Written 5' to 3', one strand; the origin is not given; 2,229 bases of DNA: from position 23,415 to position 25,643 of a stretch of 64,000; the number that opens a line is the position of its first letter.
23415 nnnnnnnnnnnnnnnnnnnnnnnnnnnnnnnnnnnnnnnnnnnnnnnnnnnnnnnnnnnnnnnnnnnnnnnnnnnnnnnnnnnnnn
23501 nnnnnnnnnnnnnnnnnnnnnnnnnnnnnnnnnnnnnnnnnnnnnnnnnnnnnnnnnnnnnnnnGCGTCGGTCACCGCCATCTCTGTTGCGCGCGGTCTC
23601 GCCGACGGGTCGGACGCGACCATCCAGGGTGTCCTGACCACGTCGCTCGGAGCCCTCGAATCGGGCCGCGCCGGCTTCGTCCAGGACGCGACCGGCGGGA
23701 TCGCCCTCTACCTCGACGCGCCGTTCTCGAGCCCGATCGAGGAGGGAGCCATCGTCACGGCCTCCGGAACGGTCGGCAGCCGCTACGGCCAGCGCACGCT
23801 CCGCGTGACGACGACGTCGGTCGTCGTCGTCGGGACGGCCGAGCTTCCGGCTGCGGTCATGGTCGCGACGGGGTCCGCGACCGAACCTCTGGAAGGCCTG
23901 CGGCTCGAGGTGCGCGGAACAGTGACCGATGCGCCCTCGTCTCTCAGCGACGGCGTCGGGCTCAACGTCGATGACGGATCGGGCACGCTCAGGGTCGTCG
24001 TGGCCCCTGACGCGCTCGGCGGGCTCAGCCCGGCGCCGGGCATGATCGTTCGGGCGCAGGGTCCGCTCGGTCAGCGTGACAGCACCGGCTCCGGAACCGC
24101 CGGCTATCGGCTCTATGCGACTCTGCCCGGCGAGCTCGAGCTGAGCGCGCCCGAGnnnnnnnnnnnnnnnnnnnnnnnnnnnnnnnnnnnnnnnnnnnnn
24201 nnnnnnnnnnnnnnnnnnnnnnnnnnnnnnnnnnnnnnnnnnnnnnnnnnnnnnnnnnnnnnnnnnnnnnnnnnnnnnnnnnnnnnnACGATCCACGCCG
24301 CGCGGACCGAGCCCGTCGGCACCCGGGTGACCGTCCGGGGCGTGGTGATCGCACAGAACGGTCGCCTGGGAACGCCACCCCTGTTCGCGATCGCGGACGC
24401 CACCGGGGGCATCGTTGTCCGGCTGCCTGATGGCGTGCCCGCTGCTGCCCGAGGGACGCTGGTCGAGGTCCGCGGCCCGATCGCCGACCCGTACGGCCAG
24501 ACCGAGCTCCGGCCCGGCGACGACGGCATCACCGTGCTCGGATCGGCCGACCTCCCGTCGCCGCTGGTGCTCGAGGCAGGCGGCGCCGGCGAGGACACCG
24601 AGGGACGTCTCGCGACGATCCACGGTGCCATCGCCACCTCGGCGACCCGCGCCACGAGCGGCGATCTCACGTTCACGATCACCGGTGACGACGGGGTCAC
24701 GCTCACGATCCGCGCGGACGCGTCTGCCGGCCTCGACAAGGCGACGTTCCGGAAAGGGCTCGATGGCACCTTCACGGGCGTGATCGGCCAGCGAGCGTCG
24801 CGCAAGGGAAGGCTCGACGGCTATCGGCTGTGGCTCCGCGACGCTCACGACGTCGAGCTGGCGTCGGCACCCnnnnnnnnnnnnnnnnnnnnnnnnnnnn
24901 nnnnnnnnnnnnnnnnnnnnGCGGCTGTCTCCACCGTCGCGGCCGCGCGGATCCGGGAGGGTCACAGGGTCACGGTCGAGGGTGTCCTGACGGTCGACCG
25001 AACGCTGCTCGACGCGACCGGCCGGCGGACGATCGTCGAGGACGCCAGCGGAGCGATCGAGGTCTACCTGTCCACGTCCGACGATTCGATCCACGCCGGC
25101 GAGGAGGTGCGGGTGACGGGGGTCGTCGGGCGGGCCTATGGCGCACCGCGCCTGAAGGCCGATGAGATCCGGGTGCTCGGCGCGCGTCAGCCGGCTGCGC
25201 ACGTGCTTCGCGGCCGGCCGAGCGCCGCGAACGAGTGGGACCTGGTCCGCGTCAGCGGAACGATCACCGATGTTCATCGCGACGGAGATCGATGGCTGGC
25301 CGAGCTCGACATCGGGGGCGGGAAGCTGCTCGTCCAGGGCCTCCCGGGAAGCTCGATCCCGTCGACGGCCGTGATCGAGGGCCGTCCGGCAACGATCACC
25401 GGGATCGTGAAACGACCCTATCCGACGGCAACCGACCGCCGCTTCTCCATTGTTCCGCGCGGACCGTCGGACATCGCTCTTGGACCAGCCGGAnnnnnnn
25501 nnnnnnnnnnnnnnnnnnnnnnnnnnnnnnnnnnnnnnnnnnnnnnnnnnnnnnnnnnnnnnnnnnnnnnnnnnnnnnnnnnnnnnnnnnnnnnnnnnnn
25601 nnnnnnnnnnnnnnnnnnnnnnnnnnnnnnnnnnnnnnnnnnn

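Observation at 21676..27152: Surface-anchored LTD + 4x OB-fold protein next to nucleoside phosphorylase: candidate extracellular nucleic-acid capture/scavenging module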

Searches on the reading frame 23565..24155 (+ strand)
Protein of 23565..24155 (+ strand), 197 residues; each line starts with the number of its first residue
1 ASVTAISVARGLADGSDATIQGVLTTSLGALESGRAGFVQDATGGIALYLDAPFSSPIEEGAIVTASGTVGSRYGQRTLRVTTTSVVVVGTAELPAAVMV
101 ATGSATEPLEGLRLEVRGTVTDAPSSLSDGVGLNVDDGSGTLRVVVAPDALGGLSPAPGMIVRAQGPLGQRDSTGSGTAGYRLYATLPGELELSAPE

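Call 6: search_protein_families(library=pfam, proteins=[window:23565-24155:+], max_evalue=10)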
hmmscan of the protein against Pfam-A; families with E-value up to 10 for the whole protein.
seq(197 aa): 1 family
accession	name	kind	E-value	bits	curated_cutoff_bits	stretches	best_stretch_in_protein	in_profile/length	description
PF01336.31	tRNA_anti-codon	-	6.4e-07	29.7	27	2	39-83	22-71/75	OB-fold nucleic acid binding domain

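Call 42: predict_structure(alignment_id=A3)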
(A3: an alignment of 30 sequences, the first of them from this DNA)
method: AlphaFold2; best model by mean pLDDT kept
length: 190 residues; sequences in the alignment: 30
mean_pLDDT: 94.4   pTM: 0.90
mean pLDDT of the five models: 94.4, 94.2, 94.2, 94.2, 93.3
residues with pLDDT >= 90: 169; 70-90: 13; 50-70: 7; < 50: 1
segments of 3 or more residues with pLDDT < 50: none
pLDDT, mean of each block of 10 residues (from residue 1): 98 98 95 96 97 95 98 93 98 98 94 98 94 96 96 97 90 65 97
secondary structure, 60 per line:
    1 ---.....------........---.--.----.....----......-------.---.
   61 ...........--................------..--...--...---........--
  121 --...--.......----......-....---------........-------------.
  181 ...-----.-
elements in order: H4-8 E15-22 E34-38 E43-48 E60-71 E74-89 E111-118 E123-125 E128-134 E139-144 H146-149 E159-166 E180-183

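Call 46: search_protein_representatives(alignment_id=A3)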
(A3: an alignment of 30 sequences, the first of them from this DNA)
Query: 30 sequences, 194 profile positions. Proteins with E-value up to 0.001 (for the whole library): 10616; up to 1e-10: 4523; up to 1e-30: 690. The best 150 are listed.
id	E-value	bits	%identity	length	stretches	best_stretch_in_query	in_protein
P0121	8.1e-168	570.3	-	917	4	4-191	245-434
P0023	6.2e-165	560.9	-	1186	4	2-193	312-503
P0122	9.8e-163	553.7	-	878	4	2-193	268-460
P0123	1.5e-162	553.0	-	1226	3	2-193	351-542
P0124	3.2e-162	552.0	-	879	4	2-191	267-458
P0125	3.8e-161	548.5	-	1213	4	2-193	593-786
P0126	1.2e-160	546.8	-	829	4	2-191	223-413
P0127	4.3e-159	541.8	-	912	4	3-193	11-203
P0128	6.8e-159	541.2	-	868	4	2-191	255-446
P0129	4.3e-158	538.5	-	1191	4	2-190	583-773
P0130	8.0e-158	537.6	-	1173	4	3-192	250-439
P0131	2.2e-156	533.0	-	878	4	3-194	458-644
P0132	4.6e-156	531.9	-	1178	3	2-190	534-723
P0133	5.7e-156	531.6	-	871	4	8-193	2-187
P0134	1.6e-155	530.1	-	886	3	5-191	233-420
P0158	2.5e-136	467.5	-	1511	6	2-189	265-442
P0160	4.9e-135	463.3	-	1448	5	2-191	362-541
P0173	7.4e-126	433.4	-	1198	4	2-192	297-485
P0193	9.6e-112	387.3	-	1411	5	2-190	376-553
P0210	3.1e-99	346.5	-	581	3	2-190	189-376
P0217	4.5e-97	339.5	-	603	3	3-193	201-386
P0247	3.5e-87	307.2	-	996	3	7-194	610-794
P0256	6.6e-84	296.5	-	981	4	3-190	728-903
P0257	9.3e-84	296.0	-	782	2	2-190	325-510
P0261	5.3e-83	293.5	-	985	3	3-190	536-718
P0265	2.4e-82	291.4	-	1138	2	2-193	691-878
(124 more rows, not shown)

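Call 49: search_protein_families(library=pfam, proteins=[P0158, P0160, P0193, P0210, P0217, P0265, P0256, P0247, P0261], max_evalue=0.001)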
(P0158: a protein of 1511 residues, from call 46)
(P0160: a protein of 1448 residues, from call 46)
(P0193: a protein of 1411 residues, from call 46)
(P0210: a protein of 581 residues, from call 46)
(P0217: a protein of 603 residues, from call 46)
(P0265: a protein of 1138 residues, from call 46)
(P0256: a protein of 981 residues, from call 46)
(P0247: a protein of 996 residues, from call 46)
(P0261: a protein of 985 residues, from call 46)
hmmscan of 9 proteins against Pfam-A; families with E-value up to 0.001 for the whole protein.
P0158 (1511 aa): 5 families
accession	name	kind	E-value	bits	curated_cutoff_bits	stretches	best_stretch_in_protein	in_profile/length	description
PF01336.31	tRNA_anti-codon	-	3.4e-17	62.6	27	0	911-931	43-63/75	OB-fold nucleic acid binding domain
PF16100.11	RMI2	-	1.7e-07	31.5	29.4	0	964-1021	43-96/132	RecQ-mediated genome instability protein 2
PF18942.5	DUF5689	-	2.9e-05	24.5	28.6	0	294-346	42-96/217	Family of unknown function (DUF5689)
PF13567.11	DUF4131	-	3.9e-05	23.8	31.6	0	671-722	64-129/165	Domain of unknown function (DUF4131)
PF18914.6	DUF5666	-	0.00043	21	27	0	1113-1131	35-49/60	Domain of unknown function (DUF5666)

P0160 (1448 aa): 3 families
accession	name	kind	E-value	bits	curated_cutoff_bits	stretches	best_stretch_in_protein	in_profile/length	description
PF01336.31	tRNA_anti-codon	-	1.7e-13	50.8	27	0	472-531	1-67/75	OB-fold nucleic acid binding domain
PF00932.25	LTD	-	4e-07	30.8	34.3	1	214-297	22-105/109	Lamin Tail Domain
PF18942.5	DUF5689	-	7.5e-07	29.7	28.6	0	1105-1127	194-216/217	Family of unknown function (DUF5689)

P0193 (1411 aa): 4 families
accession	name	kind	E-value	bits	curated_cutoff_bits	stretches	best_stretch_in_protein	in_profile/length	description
PF01336.31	tRNA_anti-codon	-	1.4e-16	60.6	27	0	804-835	43-75/75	OB-fold nucleic acid binding domain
PF18942.5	DUF5689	-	2.5e-11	44.3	28.6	0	407-552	44-217/217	Family of unknown function (DUF5689)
PF00932.25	LTD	-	2.5e-09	37.9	34.3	1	229-325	5-107/109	Lamin Tail Domain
PF19087.6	DUF5776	-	2.1e-05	25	27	0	523-544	31-52/67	Domain of unknown function (DUF5776)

P0210 (581 aa): 1 family
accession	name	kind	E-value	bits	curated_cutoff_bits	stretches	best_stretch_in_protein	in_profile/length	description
PF01336.31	tRNA_anti-codon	-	3.6e-09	36.9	27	0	61-118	1-63/75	OB-fold nucleic acid binding domain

P0217 (603 aa): 1 family
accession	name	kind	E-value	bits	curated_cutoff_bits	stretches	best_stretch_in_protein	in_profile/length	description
PF01336.31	tRNA_anti-codon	-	2.5e-10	40.6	27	0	438-495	1-65/75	OB-fold nucleic acid binding domain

P0265 (1138 aa): 2 families
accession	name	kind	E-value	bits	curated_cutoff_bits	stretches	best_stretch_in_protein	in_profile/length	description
PF01336.31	tRNA_anti-codon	-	3.4e-10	40.2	27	0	439-483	20-68/75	OB-fold nucleic acid binding domain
PF00932.25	LTD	-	1.6e-09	38.5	34.3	1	45-154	4-108/109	Lamin Tail Domain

P0256 (981 aa): 1 family
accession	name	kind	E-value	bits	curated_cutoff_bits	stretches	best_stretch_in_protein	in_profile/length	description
PF01336.31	tRNA_anti-codon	-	5.1e-10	39.6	27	0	457-519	1-70/75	OB-fold nucleic acid binding domain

P0247 (996 aa): 3 families
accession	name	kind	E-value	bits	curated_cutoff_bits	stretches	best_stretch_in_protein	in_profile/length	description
PF00932.25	LTD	-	3.8e-10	40.6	34.3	1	60-168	6-108/109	Lamin Tail Domain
PF01336.31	tRNA_anti-codon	-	8.4e-09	35.7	27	0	864-915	18-70/75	OB-fold nucleic acid binding domain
PF04886.17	PT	-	0.00033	20.6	26.2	1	227-257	6-36/36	PT disordered repeat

P0261 (985 aa): 2 families
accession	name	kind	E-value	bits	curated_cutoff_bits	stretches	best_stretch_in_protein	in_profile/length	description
PF01336.31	tRNA_anti-codon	-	2.3e-11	43.9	27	0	407-464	2-60/75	OB-fold nucleic acid binding domain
PF00932.25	LTD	-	6.7e-10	39.7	34.3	1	43-152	5-108/109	Lamin Tail Domain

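Call 61: search_protein_families(library=pfam, alignment_id=A3, max_evalue=0.05)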
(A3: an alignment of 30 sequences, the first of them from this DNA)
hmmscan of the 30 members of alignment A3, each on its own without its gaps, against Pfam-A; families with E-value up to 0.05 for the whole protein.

A. member 1, seq(190 aa): 1 family
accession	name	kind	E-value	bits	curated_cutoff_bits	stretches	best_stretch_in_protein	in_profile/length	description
PF01336.31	tRNA_anti-codon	-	1.3e-06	28.7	27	1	37-81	22-71/75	OB-fold nucleic acid binding domain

B. families by the number of members that match (of 30 scanned): 13 families
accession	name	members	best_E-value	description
PF01336.31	tRNA_anti-codon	20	1.3e-06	OB-fold nucleic acid binding domain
PF04076.19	BOF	4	0.0024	Bacterial OB fold (BOF) protein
PF18942.5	DUF5689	4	0.0061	Family of unknown function (DUF5689)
PF19135.5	DUF5818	2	0.0058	Protein of unknown function (DUF5818)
PF08402.16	TOBE_2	1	0.00012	TOBE domain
PF23960.2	DUF7289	1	0.0071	Family of unknown function (DUF7289)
PF01203.25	T2SSN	1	0.0096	Type II secretion system (T2SS), protein N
PF22414.1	Hia_Tpr_ring_dom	1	0.0096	Trimeric autotransporter adhesin, Trp ring domain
PF12324.14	HTH_15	1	0.022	Helix-turn-helix domain of alkylmercury lyase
PF12869.13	tRNA_anti-like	1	0.03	tRNA_anti-like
PF13567.11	DUF4131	1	0.032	Domain of unknown function (DUF4131)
PF16100.11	RMI2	1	0.033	RecQ-mediated genome instability protein 2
PF07949.17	YbbR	1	0.049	YbbR-like protein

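Call 63: search_solved_structures(query=A3, max_evalue=10, show_alignments=0)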
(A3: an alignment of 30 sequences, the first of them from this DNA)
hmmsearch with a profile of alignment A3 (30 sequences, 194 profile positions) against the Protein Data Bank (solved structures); distinct sequences matched with E-value up to 10: 11.
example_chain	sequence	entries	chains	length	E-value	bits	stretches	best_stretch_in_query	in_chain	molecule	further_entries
1nnx_A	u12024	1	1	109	0.0015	21.3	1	2-81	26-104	Protein ygiW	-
3dm3_A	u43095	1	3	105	0.0018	20.9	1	27-79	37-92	Replication factor A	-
3n6r_A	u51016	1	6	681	0.086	15.5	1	94-163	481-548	Propionyl-CoA carboxylase, alpha subunit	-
1sru_A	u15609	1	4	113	0.41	13.3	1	92-123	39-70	Single-strand binding protein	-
1eyg_A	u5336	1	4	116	0.43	13.2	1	93-123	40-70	SINGLE-STRAND DNA-BINDING PROTEIN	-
2k5v_A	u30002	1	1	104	0.46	13.1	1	33-83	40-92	Replication protein A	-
3e0e_A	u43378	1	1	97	0.47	13.1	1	33-83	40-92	Replication protein A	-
9hyu_1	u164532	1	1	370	0.47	13.1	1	20-58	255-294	Superoxide dismutase [Fe]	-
1ava_C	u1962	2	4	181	0.87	12.2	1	152-190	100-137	BARLEY ALPHA-AMYLASE/SUBTILISIN INHIBITOR | Alpha-amylase/subtilisin inhibitor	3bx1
2iwt_B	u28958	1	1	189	0.93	12.1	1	152-190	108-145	ALPHA-AMYLASE/SUBTILISIN INHIBITOR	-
6i52_B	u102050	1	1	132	1.9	11.1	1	35-79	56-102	Replication factor A protein 2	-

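Call 65: fold_search(model_id=the predicted structure, library=pdb)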
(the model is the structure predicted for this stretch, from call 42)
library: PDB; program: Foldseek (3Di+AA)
matches with E <= 10: 1388; with E <= 0.001: 86
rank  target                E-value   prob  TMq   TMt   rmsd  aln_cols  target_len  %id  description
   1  5yzw_A                1.2e-06  1.00  0.42  0.42   7.5       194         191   14  Crystal structure of p204 HINb domain (released 2018-12-19)
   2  5yzw_B                1.3e-06  1.00  0.41  0.41   7.5       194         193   16  Crystal structure of p204 HINb domain (released 2018-12-19)
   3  5z7d_B                2.3e-06  1.00  0.42  0.24   7.6       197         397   15  p204HINab-dsDNA complex structure (released 2019-01-30)
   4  5z7d_A                3.2e-06  1.00  0.40  0.23   7.5       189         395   15  p204HINab-dsDNA complex structure (released 2019-01-30)
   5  5z7d_C                4.2e-06  1.00  0.43  0.24   7.5       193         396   16  p204HINab-dsDNA complex structure (released 2019-01-30)
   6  8aaj_A                5.0e-06  1.00  0.46  0.27   8.3       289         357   14  Crystal structure of the Pyrococcus abyssi RPA (apo form) (released 2023-05-03)
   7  4l5t_B                5.0e-06  1.00  0.38  0.39   7.7       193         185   16  Crystal structure of the tetrameric p202 HIN2 (released 2013-07-31)
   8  3u58_C                9.6e-06  1.00  0.39  0.35  13.7       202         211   14  Crystal Structure of the Tetrahymena telomerase processivity factor Teb1 AB (released 2011-12-28)
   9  4l5t_D                1.1e-05  1.00  0.37  0.38   8.4       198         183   16  Crystal structure of the tetrameric p202 HIN2 (released 2013-07-31)
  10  4jbm_B                1.3e-05  1.00  0.40  0.40   7.2       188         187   13  Structure of murine DNA binding protein bound with ds DNA (released 2013-06-26)
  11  4l5t_A                1.3e-05  1.00  0.37  0.38   8.3       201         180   16  Crystal structure of the tetrameric p202 HIN2 (released 2013-07-31)
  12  4l5q                  1.5e-05  1.00  0.40  0.39   7.4       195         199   14  Crystal structure of p202 HIN1 (released 2013-07-31)
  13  4l5t_C                1.6e-05  1.00  0.37  0.38   8.4       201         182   16  Crystal structure of the tetrameric p202 HIN2 (released 2013-07-31)
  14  3u58_B                1.8e-05  1.00  0.36  0.33  14.2       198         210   14  Crystal Structure of the Tetrahymena telomerase processivity factor Teb1 AB (released 2011-12-28)
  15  3u58_A                2.0e-05  1.00  0.38  0.35  13.9       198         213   13  Crystal Structure of the Tetrahymena telomerase processivity factor Teb1 AB (released 2011-12-28)
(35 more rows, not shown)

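Call 84: search_protein_families(library=pfam, proteins=[P0257, P0256, P0173], max_evalue=0.01)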
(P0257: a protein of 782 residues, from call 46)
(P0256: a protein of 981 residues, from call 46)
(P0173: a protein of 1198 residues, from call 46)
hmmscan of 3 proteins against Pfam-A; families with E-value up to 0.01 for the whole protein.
P0257 (782 aa): 3 families
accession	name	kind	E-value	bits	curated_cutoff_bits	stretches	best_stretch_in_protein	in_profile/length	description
PF00082.27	Peptidase_S8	-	9.7e-59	199.5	21.8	1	39-300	2-288/288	Subtilase family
PF05887.16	Trypan_PARP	-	0.00017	22.1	100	1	512-563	66-116/134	Procyclic acidic repetitive protein (PARP)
PF01336.31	tRNA_anti-codon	-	0.0059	17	27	0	574-596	41-63/75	OB-fold nucleic acid binding domain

P0256 (981 aa): 3 families
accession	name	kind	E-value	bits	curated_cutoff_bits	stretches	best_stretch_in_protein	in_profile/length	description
PF01336.31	tRNA_anti-codon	-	5.1e-10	39.6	27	0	457-519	1-70/75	OB-fold nucleic acid binding domain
PF18942.5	DUF5689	-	0.0015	18.9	28.6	0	378-419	43-85/217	Family of unknown function (DUF5689)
PF00932.25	LTD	-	0.0042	17.9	34.3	0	199-300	5-104/109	Lamin Tail Domain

P0173 (1198 aa): 3 families
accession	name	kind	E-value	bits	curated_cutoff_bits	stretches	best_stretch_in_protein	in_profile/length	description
PF00932.25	LTD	-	7.1e-10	39.7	34.3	1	41-148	7-108/109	Lamin Tail Domain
PF01336.31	tRNA_anti-codon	-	1.1e-07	32.1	27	0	766-813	20-73/75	OB-fold nucleic acid binding domain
PF04076.19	BOF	-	0.00091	19.7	25.8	0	953-1025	28-101/103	Bacterial OB fold (BOF) protein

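Call 85: search_protein_families(library=ncbifam, alignment_id=A3, max_evalue=0.01)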
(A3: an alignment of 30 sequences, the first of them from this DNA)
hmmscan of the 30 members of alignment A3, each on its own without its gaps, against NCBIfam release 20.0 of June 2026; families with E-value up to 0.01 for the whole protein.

A. member 1, seq(190 aa): 0 families

B. families by the number of members that match (of 30 scanned): 3 families
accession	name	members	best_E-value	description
NF033681.1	ExeM_NucH_DNase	8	0.00021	ExeM/NucH family extracellular endonuclease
NF033674.1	stress_OB_fold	4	8.1e-05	NirD/YgiW/YdeI family stress tolerance protein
NF033680.1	exonuc_ExeM-GG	1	0.0031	extracellular exonuclease ExeM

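Call 86: find_encoding_contigs(protein=P0257, flank=8000, max_places=3)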
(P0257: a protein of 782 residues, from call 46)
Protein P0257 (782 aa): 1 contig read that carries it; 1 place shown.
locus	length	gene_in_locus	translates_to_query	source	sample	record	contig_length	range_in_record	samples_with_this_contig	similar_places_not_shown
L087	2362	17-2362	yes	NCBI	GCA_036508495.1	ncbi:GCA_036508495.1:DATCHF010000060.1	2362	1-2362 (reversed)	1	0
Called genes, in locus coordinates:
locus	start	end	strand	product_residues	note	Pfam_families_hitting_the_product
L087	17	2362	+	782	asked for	PF00082:Peptidase_S8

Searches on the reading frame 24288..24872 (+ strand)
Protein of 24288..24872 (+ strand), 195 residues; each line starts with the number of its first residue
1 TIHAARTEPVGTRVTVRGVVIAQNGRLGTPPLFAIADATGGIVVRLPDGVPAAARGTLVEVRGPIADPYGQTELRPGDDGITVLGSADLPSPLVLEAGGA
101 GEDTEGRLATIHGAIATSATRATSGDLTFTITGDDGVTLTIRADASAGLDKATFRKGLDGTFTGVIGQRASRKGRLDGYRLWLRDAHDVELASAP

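Call 6: search_protein_families(library=pfam, proteins=[window:24288-24872:+], max_evalue=10)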
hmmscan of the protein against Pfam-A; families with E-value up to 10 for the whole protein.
seq(195 aa): 1 family
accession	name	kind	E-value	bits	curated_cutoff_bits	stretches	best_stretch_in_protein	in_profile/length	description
PF18942.5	DUF5689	-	0.012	16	28.6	1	100-189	131-217/217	Family of unknown function (DUF5689)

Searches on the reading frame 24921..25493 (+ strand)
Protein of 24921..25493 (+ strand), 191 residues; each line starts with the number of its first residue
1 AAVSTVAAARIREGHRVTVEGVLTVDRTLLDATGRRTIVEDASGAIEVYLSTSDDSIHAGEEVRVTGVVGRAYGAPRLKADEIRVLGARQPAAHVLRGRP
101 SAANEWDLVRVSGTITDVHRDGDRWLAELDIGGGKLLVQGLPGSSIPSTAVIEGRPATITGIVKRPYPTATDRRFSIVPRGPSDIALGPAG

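Call 6: search_protein_families(library=pfam, proteins=[window:24921-25493:+], max_evalue=10)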
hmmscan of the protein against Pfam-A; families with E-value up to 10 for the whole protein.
seq(191 aa): 7 families
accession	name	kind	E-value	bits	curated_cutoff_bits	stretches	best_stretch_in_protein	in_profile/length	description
PF01336.31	tRNA_anti-codon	-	1.4e-05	25.4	27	1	39-86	22-75/75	OB-fold nucleic acid binding domain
PF13567.11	DUF4131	-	0.032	14.3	31.6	1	15-72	65-133/165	Domain of unknown function (DUF4131)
PF19135.5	DUF5818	-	0.066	13.2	27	2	54-84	28-55/57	Protein of unknown function (DUF5818)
PF08402.16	TOBE_2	-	0.084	13.4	21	1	110-143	17-50/76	TOBE domain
PF18914.6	DUF5666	-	0.19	12.5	27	0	11-30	36-55/60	Domain of unknown function (DUF5666)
PF19087.6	DUF5776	-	0.22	12.2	27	1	50-79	23-53/67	Domain of unknown function (DUF5776)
PF01957.25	NfeD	-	2.1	9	29.1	1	53-70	33-50/57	NfeD-like C-terminal, partner-binding domain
